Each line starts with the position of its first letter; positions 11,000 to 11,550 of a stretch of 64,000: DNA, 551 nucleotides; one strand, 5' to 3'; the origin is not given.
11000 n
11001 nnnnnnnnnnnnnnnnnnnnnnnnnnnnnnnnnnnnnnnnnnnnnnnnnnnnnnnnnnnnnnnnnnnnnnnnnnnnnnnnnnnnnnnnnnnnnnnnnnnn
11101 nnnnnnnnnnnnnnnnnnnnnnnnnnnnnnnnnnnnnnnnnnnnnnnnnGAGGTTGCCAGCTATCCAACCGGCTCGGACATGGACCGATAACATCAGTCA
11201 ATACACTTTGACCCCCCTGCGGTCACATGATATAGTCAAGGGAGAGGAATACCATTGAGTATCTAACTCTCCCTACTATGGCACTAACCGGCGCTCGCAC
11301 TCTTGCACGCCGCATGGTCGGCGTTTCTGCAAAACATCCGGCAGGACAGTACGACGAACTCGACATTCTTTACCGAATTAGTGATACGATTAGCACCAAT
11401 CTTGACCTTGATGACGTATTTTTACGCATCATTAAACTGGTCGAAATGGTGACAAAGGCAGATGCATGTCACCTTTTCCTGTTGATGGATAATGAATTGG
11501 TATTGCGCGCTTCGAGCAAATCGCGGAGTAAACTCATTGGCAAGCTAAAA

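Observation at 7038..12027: Paralogous GAF-ANTAR regulators with an identical 19-nt leader bracketing a large secreted repeat protein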

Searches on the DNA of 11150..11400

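Call 64: search_rna_families(source=window, start=11150, end=11400, threshold=evalue, max_evalue=10)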
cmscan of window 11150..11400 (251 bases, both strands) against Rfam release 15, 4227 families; matches with E-value up to 10: 2.
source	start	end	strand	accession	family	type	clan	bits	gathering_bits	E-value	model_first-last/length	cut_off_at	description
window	11192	11278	-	RF01860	Afu_455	Gene; snRNA; snoRNA; CD-box;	-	15.3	48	2.3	1-92/92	no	A. fumigatus snoRNA Afu_455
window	11275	11346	+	RF03044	Proteo-phage-1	Gene; sRNA;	-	12.8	42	7.2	1-82/82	no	Proteo-phage-1 RNA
